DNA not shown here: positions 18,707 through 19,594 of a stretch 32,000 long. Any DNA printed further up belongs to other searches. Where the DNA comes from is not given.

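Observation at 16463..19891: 1142-aa fusion of two HdrA-like modules carrying an inserted pseudo-receiver (CheY-like) domain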

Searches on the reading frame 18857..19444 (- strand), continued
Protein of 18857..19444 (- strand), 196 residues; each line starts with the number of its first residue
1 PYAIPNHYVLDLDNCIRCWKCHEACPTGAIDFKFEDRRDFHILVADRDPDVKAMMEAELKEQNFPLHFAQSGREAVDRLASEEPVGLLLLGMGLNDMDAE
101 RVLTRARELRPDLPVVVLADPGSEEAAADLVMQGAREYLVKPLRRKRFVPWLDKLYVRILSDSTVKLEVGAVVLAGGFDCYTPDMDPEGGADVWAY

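Call 56: search_protein_families(library=pfam, proteins=[L066:57-560:+, L066:547-2181:+, L066:2178-2660:+, L066:2775-3173:+, L066:3216-6602:+, L066:7178-8323:+, L066:8488-11982:+, L066:12125-12691:+, L066:12688-13557:+, L066:13624-14232:+], max_evalue=0.00001)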
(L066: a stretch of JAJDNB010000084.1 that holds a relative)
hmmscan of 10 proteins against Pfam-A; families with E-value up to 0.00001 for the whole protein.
L066:57-560:+ (167 aa): 1 family
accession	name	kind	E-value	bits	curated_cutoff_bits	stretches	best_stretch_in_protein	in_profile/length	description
PF02518.31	HATPase_c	-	1e-23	84.3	26.4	1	38-153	1-109/111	Histidine kinase-, DNA gyrase B-, and HSP90-like ATPase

L066:547-2181:+ (544 aa): 4 families
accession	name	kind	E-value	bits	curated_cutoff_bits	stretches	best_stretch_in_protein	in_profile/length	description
PF00072.30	Response_reg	-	4e-30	104.7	30.2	1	11-117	1-107/111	Response regulator receiver domain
PF02518.31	HATPase_c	-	4.4e-25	88.7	26.4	1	399-510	2-109/111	Histidine kinase-, DNA gyrase B-, and HSP90-like ATPase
PF00989.32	PAS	-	1.2e-08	35.4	22.6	1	160-269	5-112/113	PAS fold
PF13426.13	PAS_9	-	7.3e-07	29.8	27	1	167-272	2-103/103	PAS domain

L066:2178-2660:+ (160 aa): 1 family
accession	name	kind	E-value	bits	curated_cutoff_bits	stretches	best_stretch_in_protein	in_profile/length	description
PF00582.32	Usp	-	1.4e-26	94.2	24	1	4-150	2-141/141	Universal stress protein family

L066:2775-3173:+ (132 aa): 1 family
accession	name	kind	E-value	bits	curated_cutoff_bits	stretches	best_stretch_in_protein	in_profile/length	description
PF00072.30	Response_reg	-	1e-16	61.5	30.2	1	6-90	1-83/111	Response regulator receiver domain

L066:3216-6602:+ (1128 aa): 20 families
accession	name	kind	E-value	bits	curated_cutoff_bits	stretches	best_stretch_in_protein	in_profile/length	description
PF07992.20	Pyr_redox_2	-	1.7e-51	175.8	26.1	2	383-681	2-291/291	Pyridine nucleotide-disulphide oxidoreductase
PF14691.11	Fer4_20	-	4e-18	65.7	25.8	1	291-367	29-108/113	Dihydroprymidine dehydrogenase domain II, 4Fe-4S cluster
PF13738.12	Pyr_redox_3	-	4.4e-17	62.7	30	1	512-665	163-305/305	Pyridine nucleotide-disulphide oxidoreductase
PF13450.12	NAD_binding_8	-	6.4e-17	62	21.9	2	386-419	1-34/68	NAD(P)-binding Rossmann-like domain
PF00070.33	Pyr_redox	-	1e-16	61.6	22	1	515-585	1-75/82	Pyridine nucleotide-disulphide oxidoreductase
PF12831.13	FAD_oxidored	-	1.3e-15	58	27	1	143-180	1-38/416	FAD dependent oxidoreductase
PF00037.32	Fer4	-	2.1e-14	53.1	21.1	1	238-256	2-20/24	4Fe-4S binding domain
PF01266.30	DAO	-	5.1e-12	46.4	27.9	1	143-178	1-36/353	FAD dependent oxidoreductase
PF12838.12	Fer4_7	-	2.8e-11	44.1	27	1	1059-1104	2-52/52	4Fe-4S dicluster domain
PF14697.11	Fer4_21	-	4.5e-11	43.1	35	1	1053-1102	2-53/59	4Fe-4S dicluster domain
PF01946.23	Thi4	-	2.5e-10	40.4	26.2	0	141-182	17-59/235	Thi4 family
PF01134.28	GIDA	-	1.2e-09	38.2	22.1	0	143-177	1-29/391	Glucose inhibited division protein A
PF01593.30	Amino_oxidase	-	4.1e-09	36.7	19.8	0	392-418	2-28/443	Flavin containing amine oxidoreductase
PF01262.27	AlaDh_PNT_C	-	4.2e-09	36.6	23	0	128-177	13-64/214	Alanine dehydrogenase/PNT, C-terminal domain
PF00890.30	FAD_binding_2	-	1.9e-08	34.4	20.4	1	143-180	1-38/414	FAD binding domain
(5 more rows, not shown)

L066:7178-8323:+ (381 aa): 2 families
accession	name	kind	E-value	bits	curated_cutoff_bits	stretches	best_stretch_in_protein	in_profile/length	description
PF04432.18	FrhB_FdhB_C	-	2.7e-08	34.3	23.3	1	86-207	3-136/150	Coenzyme F420 hydrogenase/dehydrogenase, beta subunit C terminus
PF13183.11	Fer4_8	-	2.7e-06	28.2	27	1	255-334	3-68/68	4Fe-4S dicluster domain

L066:8488-11982:+ (1164 aa): 24 families
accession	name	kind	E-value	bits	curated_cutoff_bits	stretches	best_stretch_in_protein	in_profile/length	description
PF00072.30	Response_reg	-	1.5e-31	109.2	30.2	1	213-319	1-107/111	Response regulator receiver domain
PF07992.20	Pyr_redox_2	-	5.5e-27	95.4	26.1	1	751-868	4-119/291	Pyridine nucleotide-disulphide oxidoreductase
PF00037.32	Fer4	-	1.6e-23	81.9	21.1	2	179-202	1-24/24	4Fe-4S binding domain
PF13237.11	Fer4_10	-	1.1e-17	64.1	25.5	2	1093-1138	6-53/53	4Fe-4S dicluster domain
PF12838.12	Fer4_7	-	1.1e-16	61.4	27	2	139-200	2-52/52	4Fe-4S dicluster domain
PF13187.11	Fer4_9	-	5.9e-16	58.7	27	2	139-201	2-52/52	4Fe-4S dicluster domain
PF12837.12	Fer4_6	-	6.4e-16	57.9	25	1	132-153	2-23/24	4Fe-4S binding domain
PF13450.12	NAD_binding_8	-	1.7e-15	57.4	21.9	1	752-787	1-36/68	NAD(P)-binding Rossmann-like domain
PF12831.13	FAD_oxidored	-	8e-15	55.5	27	1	751-807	3-58/416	FAD dependent oxidoreductase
PF01266.30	DAO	-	4.7e-14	53.1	27.9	0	751-784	3-37/353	FAD dependent oxidoreductase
PF00890.30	FAD_binding_2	-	6.6e-12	45.8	20.4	1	751-786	3-38/414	FAD binding domain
PF12797.12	Fer4_2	-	1.6e-11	43.8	24.5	0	133-151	4-22/22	4Fe-4S binding domain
PF00070.33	Pyr_redox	-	1.8e-10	41.6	22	0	29-62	2-35/82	Pyridine nucleotide-disulphide oxidoreductase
PF13183.11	Fer4_8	-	5.9e-10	40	27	1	138-199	4-67/68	4Fe-4S dicluster domain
PF13484.11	Fer4_16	-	8.8e-10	39.7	30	0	186-209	2-28/66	4Fe-4S double cluster binding domain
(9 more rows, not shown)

L066:12125-12691:+ (188 aa): 4 families
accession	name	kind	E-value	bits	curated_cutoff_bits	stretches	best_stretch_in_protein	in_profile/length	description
PF13534.11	Fer4_17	-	1.6e-09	38.6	22.2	1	27-86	1-60/61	4Fe-4S dicluster domain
PF13187.11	Fer4_9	-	5.3e-08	33.2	27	1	27-85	1-50/52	4Fe-4S dicluster domain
PF13183.11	Fer4_8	-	2.8e-07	31.4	27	1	25-86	2-68/68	4Fe-4S dicluster domain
PF13237.11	Fer4_10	-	2e-06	28.1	25.5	0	22-38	3-19/53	4Fe-4S dicluster domain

L066:12688-13557:+ (289 aa): 1 family
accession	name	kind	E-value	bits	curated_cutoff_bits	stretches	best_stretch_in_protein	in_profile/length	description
PF02754.22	CCG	-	1.1e-24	86.8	20.6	2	151-235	3-85/85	Cysteine-rich domain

L066:13624-14232:+ (202 aa): 1 family
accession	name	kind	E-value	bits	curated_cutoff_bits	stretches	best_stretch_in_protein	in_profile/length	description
PF00440.29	TetR_N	-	2.7e-17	62.7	24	1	26-72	1-47/47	Bacterial regulatory proteins, tetR family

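Call 65: search_protein_families(library=ncbifam, proteins=[L066:8488-11982:+, L066:3216-6602:+, L066:547-2181:+, L066:2775-3173:+], max_evalue=1e-10)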
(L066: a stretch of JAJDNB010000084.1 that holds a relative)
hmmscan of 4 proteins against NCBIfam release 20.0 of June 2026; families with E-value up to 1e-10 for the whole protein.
L066:8488-11982:+ (1164 aa): 88 families (the best 25 are shown)
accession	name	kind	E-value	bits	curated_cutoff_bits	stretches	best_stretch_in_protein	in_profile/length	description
NF040770.1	hetero_SS_HdrA2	exception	1.7e-216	720.9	1100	4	845-1162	314-643/777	CoB-CoM heterodisulfide reductase HdrA2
NF041891.1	hdrA_Methbact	equivalog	6.2e-166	553.8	1300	4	847-1161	313-637/762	ferredoxin:CoB-CoM heterodisulfide reductase subunit HdrA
NF041778.1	hetero_SS_HdrA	equivalog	2.5e-162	541.5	1400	4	847-1161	326-652/771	ferredoxin:CoB-CoM heterodisulfide reductase subunit HdrA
NF008469.0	PRK11361.1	equivalog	1.3e-29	103.2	714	1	211-323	5-117/461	acetoacetate metabolism transcriptional regulator AtoC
NF007689.0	PRK10365.1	equivalog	6.5e-29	101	760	1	208-324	3-119/441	sigma-54-dependent response regulator transcription factor ZraR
NF006900.1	PRK09390.1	equivalog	2.1e-27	96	255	1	211-333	5-127/203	response regulator FixJ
TIGR01818.1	ntrC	equivalog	2.4e-26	92.6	558.6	1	213-334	1-122/463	nitrogen regulation protein NR(I)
NF051870.1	NAssimRespRegNtrX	equivalog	6.3e-25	88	600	1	212-328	3-121/452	nitrogen assimilation response regulator NtrX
NF009410.0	PRK12771.1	subfamily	2.5e-23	82.5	516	0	747-823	138-211/566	NAD(P)-binding protein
NF041946.1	LuxO_transreg_Vib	equivalog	3.6e-23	82.1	800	1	216-326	2-112/463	quorum-sensing sigma-54 dependent transcriptional regulator LuxO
NF008176.1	PRK10923.1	equivalog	1.3e-22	80.1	620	1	212-324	5-117/469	nitrogen regulation protein NR(I)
NF053512.1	nitric_RR_NosR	exception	1.4e-22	80.3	400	1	213-328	1-117/422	response regulator c-di-GMP phosphodiesterase, NosR family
NF007005.1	PRK09468.1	equivalog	1.1e-21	77.3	331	1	210-320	3-113/237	osmolarity response regulator transcription factor OmpR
NF045505.1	RR_RssB_Pseudo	equivalog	1.7e-21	76.7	700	1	209-318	4-113/394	two-component system response regulator RssB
TIGR01387.1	cztR_silR_copR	subfamily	5.4e-21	75.2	279.2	1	213-325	1-113/218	heavy metal response regulator transcription factor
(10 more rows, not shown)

L066:3216-6602:+ (1128 aa): 41 families (the best 25 are shown)
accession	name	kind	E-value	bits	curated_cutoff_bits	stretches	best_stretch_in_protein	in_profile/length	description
NF040770.1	hetero_SS_HdrA2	exception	5.1e-239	795.4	1100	2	4-295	1-294/777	CoB-CoM heterodisulfide reductase HdrA2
NF041778.1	hetero_SS_HdrA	equivalog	5.8e-176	586.6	1400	2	766-1124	300-652/771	ferredoxin:CoB-CoM heterodisulfide reductase subunit HdrA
NF041891.1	hdrA_Methbact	equivalog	3.8e-173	577.6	1300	2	761-1125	282-638/762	ferredoxin:CoB-CoM heterodisulfide reductase subunit HdrA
NF009410.0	PRK12771.1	subfamily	1.7e-166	555.1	516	1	288-797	44-545/566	NAD(P)-binding protein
NF009454.0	PRK12814.1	equivalog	3.6e-155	518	916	1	291-772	101-580/657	putative NADPH-dependent glutamate synthase small subunit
NF009414.0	PRK12778.1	equivalog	2.3e-120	403.1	1103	1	284-693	330-750/752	bifunctional dihydroorotate dehydrogenase B NAD binding subunit/NADPH-dependent glutamate synthase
TIGR01316.1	gltA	equivalog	1.6e-111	373.3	471.75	1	285-692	28-449/449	NADPH-dependent glutamate synthase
TIGR03315.1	Se_ygfK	equivalog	6.7e-110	368.1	835.3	1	278-778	435-899/1012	putative selenate reductase subunit YgfK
NF010590.0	PRK13984.1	equivalog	1.6e-98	330.4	946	1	293-695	197-609/611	putative oxidoreductase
TIGR01318.1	gltD_gamma_fam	subfamily_domain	4.4e-91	305.8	482.95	1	284-693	41-466/467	glutamate synthase, small subunit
NF009413.0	PRK12775.1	equivalog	3.9e-87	293.1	1895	1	291-703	338-766/1006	putative trifunctional 2-polyprenylphenol hydroxylase/glutamate synthase subunit beta/ferritin domain-containing protein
NF009408.0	PRK12769.1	equivalog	3.2e-85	286.6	1003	1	283-694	225-653/659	formate-dependent uric acid utilization protein AegA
NF009415.0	PRK12779.1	equivalog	3.3e-79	266.9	1519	1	289-693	205-627/944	putative bifunctional glutamate synthase subunit beta/2-polyprenylphenol hydroxylase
NF009409.0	PRK12770.1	subfamily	1.8e-76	257.5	343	1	377-695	14-353/360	putative glutamate synthase subunit beta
NF009451.0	PRK12809.1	equivalog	3.2e-71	240.5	1154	1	284-687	209-629/639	formate-dependent uric acid utilization protein YgfT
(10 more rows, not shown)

L066:547-2181:+ (544 aa): 111 families (the best 25 are shown)
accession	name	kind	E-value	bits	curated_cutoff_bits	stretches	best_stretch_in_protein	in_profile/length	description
NF008468.0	PRK11360.1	equivalog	6.9e-64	216.3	646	1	144-515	256-613/616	two-component system sensor histidine kinase AtoS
NF052574.1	HisKinEspCMyxo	equivalog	1.3e-53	182.4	1200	1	173-529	305-657/785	serine histidine kinase EspC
NF046020.1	HisKinCckABruc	equivalog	1.7e-49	168.5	1000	2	231-538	421-736/868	cell cycle histidine kinase CckA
NF046026.1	HisKinCckACaul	equivalog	1.1e-42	146.1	1000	2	245-521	260-543/678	cell cycle histidine kinase CckA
NF010076.0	PRK13557.1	subfamily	1.1e-41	142.9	631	2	269-533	143-418/540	histidine kinase famiy protein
NF052573.1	HisKinEspAMyxo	equivalog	3.4e-39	134.5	1400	1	158-511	256-612/755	serine histidine kinase EspA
NF007688.0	PRK10364.1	equivalog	4.8e-38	131.1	479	1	266-510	214-451/460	two-component system sensor histidine kinase ZraS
TIGR02956.1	TMAO_torS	equivalog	6.1e-38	130.5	676.5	1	332-520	504-692/967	TMAO reductase system sensor histidine kinase/response regulator TorS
NF008302.0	PRK11091.1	equivalog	2.6e-36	125.1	838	1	132-528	132-521/779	aerobic respiration two-component sensor histidine kinase ArcB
NF047466.1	hybrid_RR_LvrB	exception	1.4e-35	123.2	500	1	273-509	136-375/377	hybrid histidine kinase/response regulator LvrB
NF046044.1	PnpS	equivalog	1.7e-35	122.8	400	1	130-509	29-390/390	two-component system histidine kinase PnpS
NF010411.0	PRK13837.1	equivalog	8.8e-35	119.9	647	1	264-520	425-685/828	two-component system VirA-like sensor kinase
NF011874.0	PRK15347.1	equivalog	1.4e-33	116.1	852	2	394-515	505-619/921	two component system sensor kinase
NF047465.1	hybrid_HK_LvrA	exception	1.5e-32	112.5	1200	2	290-509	601-817/819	hybrid histidine kinase/response regulator LvrA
NF045505.1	RR_RssB_Pseudo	equivalog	1.7e-31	109.6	700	1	10-156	7-154/394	two-component system response regulator RssB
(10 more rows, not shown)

L066:2775-3173:+ (132 aa): 21 families
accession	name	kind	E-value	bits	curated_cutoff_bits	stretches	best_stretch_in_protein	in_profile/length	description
NF045717.1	DVU0259_DivK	exception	3.8e-22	78.6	160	1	3-130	2-116/117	DVU0259 family response regulator domain-containing protein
TIGR02154.1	PhoB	equivalog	8.6e-21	74.3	296.2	1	3-88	2-87/226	phosphate regulon transcriptional regulator PhoB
NF045944.1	ResRegRpaBCyano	equivalog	9.3e-17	61.2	330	1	7-87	1-78/229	response regulator transcription factor RpaB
NF007546.0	PRK10161.1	equivalog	4.6e-15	55.8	471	1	4-88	3-87/229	phosphate response regulator transcription factor PhoB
NF053854.1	RespRegPhoBBctds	equivalog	9.9e-15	54.5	270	1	6-86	1-80/225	two-component system response regulator PhoB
NF040689.1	MtrAB_MtrA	equivalog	2.8e-14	53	300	1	6-88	1-80/219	MtrAB system response regulator MtrA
NF047465.1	hybrid_HK_LvrA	exception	3.7e-14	51.7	1200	1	3-91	467-554/819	hybrid histidine kinase/response regulator LvrA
NF007135.0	PRK09581.1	equivalog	4.1e-14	52.3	474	1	5-88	4-87/457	PleD family two-component system response regulator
NF040534.1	resp_reg_YycF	equivalog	4.9e-14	52.2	340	1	4-87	1-81/231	response regulator YycF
NF051870.1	NAssimRespRegNtrX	equivalog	3.8e-13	49.1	600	1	5-128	3-117/452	nitrogen assimilation response regulator NtrX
NF051850.1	RespRegRprY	equivalog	6.9e-13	48.5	370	1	3-127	4-117/234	response regulator transcription factor RprY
NF008199.0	PRK10955.1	equivalog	9.4e-13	48.6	341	1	4-86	2-80/232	envelope stress response regulator transcription factor CpxR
NF041733.1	resp_reg_CseB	equivalog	4e-12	46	350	1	5-87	2-81/228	two-component system response regulator CseB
NF007005.1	PRK09468.1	equivalog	5.8e-12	45.5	331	1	2-88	2-86/237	osmolarity response regulator transcription factor OmpR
NF001965.0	PRK00742.1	subfamily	6.3e-12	45.4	293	1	2-90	2-89/357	chemotaxis-specific protein-glutamate methyltransferase CheB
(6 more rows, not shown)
